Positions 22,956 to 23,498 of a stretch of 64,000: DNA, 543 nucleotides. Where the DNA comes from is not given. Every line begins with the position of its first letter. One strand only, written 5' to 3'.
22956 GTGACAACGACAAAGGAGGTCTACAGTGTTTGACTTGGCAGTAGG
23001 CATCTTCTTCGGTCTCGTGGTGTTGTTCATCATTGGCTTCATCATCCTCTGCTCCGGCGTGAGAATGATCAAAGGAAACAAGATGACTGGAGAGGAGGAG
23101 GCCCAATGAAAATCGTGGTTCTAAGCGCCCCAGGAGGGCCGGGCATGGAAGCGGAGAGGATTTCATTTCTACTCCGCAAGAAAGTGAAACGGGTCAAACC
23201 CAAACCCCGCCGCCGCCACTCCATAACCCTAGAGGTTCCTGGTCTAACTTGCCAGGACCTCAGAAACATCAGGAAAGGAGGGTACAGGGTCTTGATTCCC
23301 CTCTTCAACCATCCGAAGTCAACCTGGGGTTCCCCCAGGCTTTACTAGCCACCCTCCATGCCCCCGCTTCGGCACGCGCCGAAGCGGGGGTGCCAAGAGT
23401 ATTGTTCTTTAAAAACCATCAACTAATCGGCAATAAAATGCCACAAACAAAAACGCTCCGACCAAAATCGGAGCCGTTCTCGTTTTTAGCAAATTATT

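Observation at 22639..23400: Three-gene GC-rich micro-operon (87-aa protein, 42-aa TM peptide with GTG start, 80-aa basic protein) between mraZ and lysS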

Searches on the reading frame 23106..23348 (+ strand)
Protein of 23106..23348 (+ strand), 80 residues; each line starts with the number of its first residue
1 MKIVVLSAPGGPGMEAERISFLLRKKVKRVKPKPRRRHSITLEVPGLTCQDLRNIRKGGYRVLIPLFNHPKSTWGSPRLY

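Call 7: search_protein_families(library=pfam, proteins=[window:23106-23348:+], max_evalue=10)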
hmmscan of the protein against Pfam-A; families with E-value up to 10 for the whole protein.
window:23106-23348:+ (80 aa): 0 families

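Call 13: find_encoding_contigs(protein=window:23106-23348:+, flank=5000, max_places=10)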
Protein window:23106-23348:+ (80 aa): no gene with exactly this product is on record in the collection.

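Call 19: find_homologous_proteins(query=window:23106-23348:+, max_evalue=1)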
Query window:23106-23348:+ (80 aa): 1 proteins with E <= 1 among 1 candidates.
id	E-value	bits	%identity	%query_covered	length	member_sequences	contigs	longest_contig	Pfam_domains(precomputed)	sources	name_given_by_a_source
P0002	2.1e-23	99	78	84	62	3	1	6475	-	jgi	jgi:hypothetical protein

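Call 21: find_encoding_contigs(protein=P0002, flank=10000, max_places=10)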
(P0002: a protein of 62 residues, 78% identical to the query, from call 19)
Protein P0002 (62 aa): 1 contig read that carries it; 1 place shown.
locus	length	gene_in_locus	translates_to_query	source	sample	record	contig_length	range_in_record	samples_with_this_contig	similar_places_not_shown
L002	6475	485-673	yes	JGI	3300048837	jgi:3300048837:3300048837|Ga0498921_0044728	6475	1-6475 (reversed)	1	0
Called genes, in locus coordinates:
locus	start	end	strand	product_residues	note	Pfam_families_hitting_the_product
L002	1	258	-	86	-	?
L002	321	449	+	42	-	-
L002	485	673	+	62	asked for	-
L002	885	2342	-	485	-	PF01336:tRNA_anti-codon, PF00152:tRNA-synt_2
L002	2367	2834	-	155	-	PF03449:GreA_GreB_N, PF01272:GreA_GreB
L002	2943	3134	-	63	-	-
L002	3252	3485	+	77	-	-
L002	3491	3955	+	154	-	PF02130:YbeY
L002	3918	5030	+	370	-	PF02491:SHS2_FTSA (weak), PF11104:PilM_2, PF14450:FtsA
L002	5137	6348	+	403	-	PF00091:Tubulin, PF12327:FtsZ_C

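Call 28: find_related_loci(query=A3, collection=genome_contigs, flank=6000)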
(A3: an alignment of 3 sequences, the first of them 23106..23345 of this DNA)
Query A3 (80 aa) in genome_contigs; peptide patterns used: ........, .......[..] (x = any residue, [..] = any of these).
141 stretches matched a pattern, but none encodes a relative of the query by tblastn (E <= 1e-3).

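Call 30: find_related_loci(query=A3, collection=metagenome_contigs, flank=6000)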
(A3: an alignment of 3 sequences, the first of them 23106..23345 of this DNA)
Query A3 (80 aa) in metagenome_contigs; peptide patterns used: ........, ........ (x = any residue, [..] = any of these).
600 stretches matched a pattern (row limit reached: there are more); 1 encode a relative of the query (tblastn E <= 1e-3); 1 distinct loci.
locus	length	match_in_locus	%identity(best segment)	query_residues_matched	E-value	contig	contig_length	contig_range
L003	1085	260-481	45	1-79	3e-15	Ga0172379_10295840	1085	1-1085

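Call 31: find_related_loci(query=A3, collection=viral_contigs, flank=6000)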
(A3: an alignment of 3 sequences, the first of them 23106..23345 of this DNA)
Query A3 (80 aa) in viral_contigs; peptide patterns used: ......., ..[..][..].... (x = any residue, [..] = any of these).
35 stretches matched a pattern, but none encodes a relative of the query by tblastn (E <= 1e-3).

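Call 37: find_homologous_proteins(query=A6, max_evalue=10)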
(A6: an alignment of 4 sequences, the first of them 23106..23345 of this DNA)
Query A6 (4 sequences) (80 aa, profile of the alignment): 7 proteins with E <= 10 among 14 candidates.
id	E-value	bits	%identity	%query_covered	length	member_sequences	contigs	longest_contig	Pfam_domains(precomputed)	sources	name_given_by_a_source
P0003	5.2e-35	137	45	99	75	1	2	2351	-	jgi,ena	jgi:hypothetical protein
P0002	2.1e-30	122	78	84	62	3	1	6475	-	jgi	jgi:hypothetical protein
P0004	3.7e-30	121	48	100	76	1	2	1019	-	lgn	-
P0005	6.3e-29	117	44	100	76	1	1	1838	-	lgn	-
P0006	5.6e-28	114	49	99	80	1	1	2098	-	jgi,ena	-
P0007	1.6e-26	110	39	99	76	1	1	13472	-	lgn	-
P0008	8.5e-22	95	56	99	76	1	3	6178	-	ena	-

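Call 39: find_encoding_contigs(protein=P0007, flank=10000)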
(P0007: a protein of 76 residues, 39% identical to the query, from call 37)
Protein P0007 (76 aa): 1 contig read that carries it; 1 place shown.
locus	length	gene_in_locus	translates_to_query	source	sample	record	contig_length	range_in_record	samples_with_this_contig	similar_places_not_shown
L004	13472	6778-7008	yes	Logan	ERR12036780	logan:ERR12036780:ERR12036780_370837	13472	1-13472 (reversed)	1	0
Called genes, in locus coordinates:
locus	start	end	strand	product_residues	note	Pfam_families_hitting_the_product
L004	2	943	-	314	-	?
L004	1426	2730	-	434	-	PF08245:Mur_ligase_M, PF02875:Mur_ligase_C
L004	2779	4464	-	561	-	PF03717:PBP_dimer, PF00905:Transpeptidase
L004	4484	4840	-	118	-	-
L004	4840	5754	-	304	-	PF01795:Methyltransf_5, PF01728:FtsJ (weak)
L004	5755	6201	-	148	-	PF02381:MraZ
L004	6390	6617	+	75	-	-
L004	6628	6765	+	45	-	-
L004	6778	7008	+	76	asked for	-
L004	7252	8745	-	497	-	PF01336:tRNA_anti-codon, PF00152:tRNA-synt_2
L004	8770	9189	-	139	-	PF03449:GreA_GreB_N, PF01272:GreA_GreB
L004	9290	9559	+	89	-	-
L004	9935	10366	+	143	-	-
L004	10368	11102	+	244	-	PF11104:PilM_2, PF14450:FtsA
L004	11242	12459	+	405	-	PF00091:Tubulin, PF12327:FtsZ_C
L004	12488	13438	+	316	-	PF00890:FAD_binding_2 (faint), PF01134:GIDA (faint), PF01266:DAO (faint), PF03486:HI0933_like (faint), PF07992:Pyr_redox_2, PF12831:FAD_oxidored (weak), PF13738:Pyr_redox_3, PF00070:Pyr_redox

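Call 40: find_encoding_contigs(protein=P0008, flank=10000)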
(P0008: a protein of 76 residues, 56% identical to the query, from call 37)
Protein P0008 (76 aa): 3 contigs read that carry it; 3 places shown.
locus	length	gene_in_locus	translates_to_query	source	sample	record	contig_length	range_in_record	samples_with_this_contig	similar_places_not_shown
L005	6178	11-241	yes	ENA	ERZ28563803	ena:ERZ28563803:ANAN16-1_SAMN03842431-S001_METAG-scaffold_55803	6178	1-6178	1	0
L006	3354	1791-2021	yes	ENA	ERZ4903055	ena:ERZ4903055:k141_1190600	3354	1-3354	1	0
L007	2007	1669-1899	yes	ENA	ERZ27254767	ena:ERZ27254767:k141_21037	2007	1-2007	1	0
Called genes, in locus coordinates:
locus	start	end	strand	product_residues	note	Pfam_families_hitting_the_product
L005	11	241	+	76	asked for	-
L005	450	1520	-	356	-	PF00152:tRNA-synt_2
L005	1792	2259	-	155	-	PF03449:GreA_GreB_N, PF01272:GreA_GreB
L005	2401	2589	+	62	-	-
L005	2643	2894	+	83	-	-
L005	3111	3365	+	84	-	PF02130:YbeY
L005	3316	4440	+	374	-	PF02491:SHS2_FTSA (weak), PF11104:PilM_2, PF14450:FtsA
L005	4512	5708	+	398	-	PF00091:Tubulin, PF12327:FtsZ_C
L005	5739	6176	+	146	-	?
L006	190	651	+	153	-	-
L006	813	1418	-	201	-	-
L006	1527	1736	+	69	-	-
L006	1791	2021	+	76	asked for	-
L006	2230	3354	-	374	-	?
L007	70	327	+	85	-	-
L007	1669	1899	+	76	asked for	-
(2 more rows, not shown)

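Call 46: find_encoding_contigs(protein=P0006, flank=10000)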
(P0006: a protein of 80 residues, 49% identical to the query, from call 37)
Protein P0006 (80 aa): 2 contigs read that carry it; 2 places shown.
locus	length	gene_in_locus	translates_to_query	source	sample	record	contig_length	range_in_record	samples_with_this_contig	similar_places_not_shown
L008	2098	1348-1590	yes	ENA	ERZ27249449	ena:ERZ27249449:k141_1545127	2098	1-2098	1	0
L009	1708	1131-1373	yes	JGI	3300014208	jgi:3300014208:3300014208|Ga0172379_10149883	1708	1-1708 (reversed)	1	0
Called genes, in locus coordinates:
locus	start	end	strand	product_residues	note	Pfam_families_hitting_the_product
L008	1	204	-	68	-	?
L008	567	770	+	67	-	-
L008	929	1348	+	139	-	-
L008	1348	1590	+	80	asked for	-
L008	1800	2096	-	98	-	?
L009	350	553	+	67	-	-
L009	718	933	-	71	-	-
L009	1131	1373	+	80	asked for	-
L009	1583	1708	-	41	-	?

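Call 47: find_encoding_contigs(protein=P0003, flank=10000)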
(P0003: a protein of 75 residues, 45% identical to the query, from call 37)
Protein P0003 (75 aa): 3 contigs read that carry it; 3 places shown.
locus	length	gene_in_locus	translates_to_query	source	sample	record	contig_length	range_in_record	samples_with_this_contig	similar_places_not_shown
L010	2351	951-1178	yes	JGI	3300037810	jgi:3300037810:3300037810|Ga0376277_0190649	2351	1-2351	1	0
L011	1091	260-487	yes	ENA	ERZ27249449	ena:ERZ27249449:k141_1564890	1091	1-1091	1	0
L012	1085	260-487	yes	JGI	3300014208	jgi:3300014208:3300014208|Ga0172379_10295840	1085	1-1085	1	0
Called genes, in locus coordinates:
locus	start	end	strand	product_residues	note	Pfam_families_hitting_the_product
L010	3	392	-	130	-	?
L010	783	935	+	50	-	-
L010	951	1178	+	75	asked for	-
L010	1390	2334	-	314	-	-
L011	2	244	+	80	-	?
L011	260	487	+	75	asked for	-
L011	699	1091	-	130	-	?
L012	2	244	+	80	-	?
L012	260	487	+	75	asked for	-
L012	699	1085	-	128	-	?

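Call 50: search_protein_representatives(alignment_id=A5)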
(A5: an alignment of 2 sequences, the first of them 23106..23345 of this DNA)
Query: 2 sequences, 80 profile positions. Proteins with E-value up to 0.001 (for the whole library): 16; up to 1e-10: 9; up to 1e-30: 1. The best 16 are listed.
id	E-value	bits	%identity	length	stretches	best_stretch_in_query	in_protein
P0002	3.9e-36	138.8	-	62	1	14-80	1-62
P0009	3.6e-21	90.8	-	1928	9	44-66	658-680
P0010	1.4e-16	76.1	-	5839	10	45-71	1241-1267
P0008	1.4e-16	76.1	-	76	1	1-79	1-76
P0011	3.3e-15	71.7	-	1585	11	45-65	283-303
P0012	6.9e-15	70.7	-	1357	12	46-64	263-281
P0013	2.4e-14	69.0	-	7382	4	45-64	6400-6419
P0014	6.8e-14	67.5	-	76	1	1-77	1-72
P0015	1.0e-10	57.3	-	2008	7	47-73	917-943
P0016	2.3e-10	56.2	-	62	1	1-64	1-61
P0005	8.9e-10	54.3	-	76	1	1-80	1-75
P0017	1.3e-05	41.0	-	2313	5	45-64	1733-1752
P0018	2.0e-05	40.4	-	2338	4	46-69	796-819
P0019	4.9e-05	39.2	-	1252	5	45-64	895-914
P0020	6.2e-05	38.8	-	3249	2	46-73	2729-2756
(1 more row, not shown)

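Call 52: predict_structure(alignment_id=A7)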
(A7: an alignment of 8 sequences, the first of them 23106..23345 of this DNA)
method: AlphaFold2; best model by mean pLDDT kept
length: 80 residues; sequences in the alignment: 8
mean_pLDDT: 76.9   pTM: 0.58
mean pLDDT of the five models: 76.9, 75.0, 73.9, 73.4, 73.2
residues with pLDDT >= 90: 0; 70-90: 63; 50-70: 16; < 50: 1
segments of 3 or more residues with pLDDT < 50: none
pLDDT, mean of each block of 10 residues (from residue 1): 79 80 84 62 83 84 76 67
secondary structure, 60 per line:
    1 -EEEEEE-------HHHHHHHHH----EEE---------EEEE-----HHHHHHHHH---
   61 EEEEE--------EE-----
elements in order: E2-7 H15-23 E28-30 E40-43 H49-57 E61-65

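Call 56: find_related_loci(query=A7, collection=genome_contigs, flank=8000)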
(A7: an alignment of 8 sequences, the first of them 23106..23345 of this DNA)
Query A7 (80 aa) in genome_contigs; peptide patterns used: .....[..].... (x = any residue, [..] = any of these).
12 stretches matched a pattern, but none encodes a relative of the query by tblastn (E <= 1e-3).

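Call 79: list_cluster_members(proteins=[L002:885-2342:-, L004:7252-8745:-, L004:11242-12459:+])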
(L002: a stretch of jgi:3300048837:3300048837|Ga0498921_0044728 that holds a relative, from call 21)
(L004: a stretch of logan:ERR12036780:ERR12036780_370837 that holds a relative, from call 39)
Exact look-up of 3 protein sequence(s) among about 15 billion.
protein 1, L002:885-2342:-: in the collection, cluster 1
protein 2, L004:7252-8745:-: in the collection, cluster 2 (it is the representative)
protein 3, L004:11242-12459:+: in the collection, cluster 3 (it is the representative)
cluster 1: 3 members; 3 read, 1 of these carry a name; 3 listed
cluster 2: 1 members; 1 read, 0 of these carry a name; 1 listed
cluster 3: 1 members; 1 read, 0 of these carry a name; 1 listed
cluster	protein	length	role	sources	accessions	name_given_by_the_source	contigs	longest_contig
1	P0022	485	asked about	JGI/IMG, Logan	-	lysyl-tRNA synthetase class 2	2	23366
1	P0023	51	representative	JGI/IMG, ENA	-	-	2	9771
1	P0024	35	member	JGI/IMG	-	-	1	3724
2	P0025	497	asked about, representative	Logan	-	-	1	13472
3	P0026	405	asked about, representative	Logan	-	-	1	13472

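Call 83: search_protein_families(library=phrogs, proteins=[window:23106-23345:+, L008:929-1345:+, L004:6390-6614:+, L008:567-767:+], max_evalue=1)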
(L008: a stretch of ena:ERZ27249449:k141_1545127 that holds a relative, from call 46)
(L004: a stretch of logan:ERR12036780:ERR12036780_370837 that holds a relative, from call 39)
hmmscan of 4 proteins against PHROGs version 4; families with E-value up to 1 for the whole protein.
window:23106-23345:+ (80 aa): 1 family
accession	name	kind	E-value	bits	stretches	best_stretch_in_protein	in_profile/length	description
phrog_29646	-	unknown function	0.066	14.3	1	16-55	15-55/74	-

L008:929-1345:+ (139 aa): 1 family
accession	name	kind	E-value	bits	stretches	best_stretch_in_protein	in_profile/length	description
phrog_21171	-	unknown function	0.16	12.6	1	8-29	13-33/34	-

L004:6390-6614:+ (75 aa): 0 families

L008:567-767:+ (67 aa): 2 families
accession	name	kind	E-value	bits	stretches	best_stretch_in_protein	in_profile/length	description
phrog_37269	-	unknown function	0.32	11.9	1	31-54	16-37/44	-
phrog_25279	-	unknown function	0.32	11.8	1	13-37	9-33/199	-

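Call 84: search_protein_families(library=padloc, proteins=[window:23106-23345:+, L008:929-1345:+, L004:6390-6614:+, L008:567-767:+], max_evalue=1)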
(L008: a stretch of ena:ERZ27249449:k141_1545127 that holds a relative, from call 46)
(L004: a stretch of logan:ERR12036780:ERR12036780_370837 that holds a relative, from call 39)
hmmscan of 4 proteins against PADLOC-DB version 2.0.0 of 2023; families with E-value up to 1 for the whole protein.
window:23106-23345:+ (80 aa): 0 families

L008:929-1345:+ (139 aa): 0 families

L004:6390-6614:+ (75 aa): 1 family
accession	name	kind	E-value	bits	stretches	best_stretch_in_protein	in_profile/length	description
PDLC01272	Cas4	-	0.052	11.2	1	42-73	161-192/262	"CAS-I,CAS-II,CAS-III,CAS-IV,CAS-V,CAS-VI; acquisition_associated"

L008:567-767:+ (67 aa): 0 families

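Call 85: search_protein_families(library=ncbifam, proteins=[window:23106-23345:+, L008:929-1345:+, L004:6390-6614:+, L008:567-767:+], max_evalue=1)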
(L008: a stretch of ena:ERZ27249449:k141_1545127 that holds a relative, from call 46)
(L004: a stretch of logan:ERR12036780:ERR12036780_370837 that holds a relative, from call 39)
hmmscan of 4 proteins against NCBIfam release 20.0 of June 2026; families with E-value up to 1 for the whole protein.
window:23106-23345:+ (80 aa): 0 families

L008:929-1345:+ (139 aa): 0 families

L004:6390-6614:+ (75 aa): 0 families

L008:567-767:+ (67 aa): 0 families

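Call 86: search_solved_structures(query=A10, max_evalue=10)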
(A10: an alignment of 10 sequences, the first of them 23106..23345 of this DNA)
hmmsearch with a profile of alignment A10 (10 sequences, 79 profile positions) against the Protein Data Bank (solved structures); distinct sequences matched with E-value up to 10: 3.
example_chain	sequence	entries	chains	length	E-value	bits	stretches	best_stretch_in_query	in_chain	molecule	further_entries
9k85_A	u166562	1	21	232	0.46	13.8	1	6-52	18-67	Fiber-n6-Zn1-HEHE-46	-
8p66_B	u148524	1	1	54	1.1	12.6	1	48-78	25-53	Clp protease ClpC,Heat shock survival AAA family ATPase ClpK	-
9bi4_C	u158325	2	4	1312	1.8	11.9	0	29-68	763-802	DNA repair protein RAD50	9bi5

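Call 92: fold_search(model_id=the predicted structure, library=viral)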
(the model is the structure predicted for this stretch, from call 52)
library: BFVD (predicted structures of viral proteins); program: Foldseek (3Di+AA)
matches with E <= 10: 581; with E <= 0.001: 0
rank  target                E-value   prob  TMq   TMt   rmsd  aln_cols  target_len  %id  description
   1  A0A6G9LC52            4.0e-02  0.89  0.44  0.49   4.9        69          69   16  (no name in the UniProt tables at hand)
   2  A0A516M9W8            4.6e-02  0.66  0.37  0.40   4.6        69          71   14  (no name in the UniProt tables at hand)
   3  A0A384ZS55            6.3e-02  0.92  0.52  0.53   3.9        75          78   12  Uncharacterized protein [Vibrio phage YC]
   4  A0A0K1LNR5            1.0e-01  0.51  0.40  0.42   5.6        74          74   15  Uncharacterized protein [Citrobacter phage Merlin]
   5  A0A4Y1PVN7            1.1e-01  0.47  0.38  0.37   5.0        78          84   15  (no name in the UniProt tables at hand)
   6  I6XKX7                1.1e-01  0.33  0.40  0.37   8.9        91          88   10  Uncharacterized protein [Aeromonas phage CC2]
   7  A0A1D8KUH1            1.2e-01  0.82  0.47  0.55   3.9        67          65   15  Uncharacterized protein [Synechococcus phage S-CAM7]
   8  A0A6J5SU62            1.2e-01  0.51  0.42  0.31   4.9        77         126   13  Uncharacterized protein [uncultured Caudovirales phage]
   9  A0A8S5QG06            1.3e-01  0.66  0.47  0.28   4.9        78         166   12  Uncharacterized protein [Myoviridae sp. ctdNl2]
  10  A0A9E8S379            1.5e-01  0.63  0.42  0.17   4.4        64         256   17  (no name in the UniProt tables at hand)
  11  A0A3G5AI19            1.7e-01  0.75  0.48  0.49   3.9        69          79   10  Uncharacterized protein [Sylvanvirus sp.]
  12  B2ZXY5                1.9e-01  0.44  0.41  0.32   6.8        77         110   18  Uncharacterized protein [Ralstonia phage phiRSL1]
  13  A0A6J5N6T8            2.0e-01  0.44  0.46  0.17   9.4        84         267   11  Uncharacterized protein [uncultured Caudovirales phage]
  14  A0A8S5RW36            2.2e-01  0.95  0.58  0.24   2.4        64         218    6  Uncharacterized protein [Siphoviridae sp. ctHip2]
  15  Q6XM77                2.2e-01  0.33  0.45  0.29   7.9        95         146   14  FirrV-1-A10 [Feldmannia irregularis virus a]
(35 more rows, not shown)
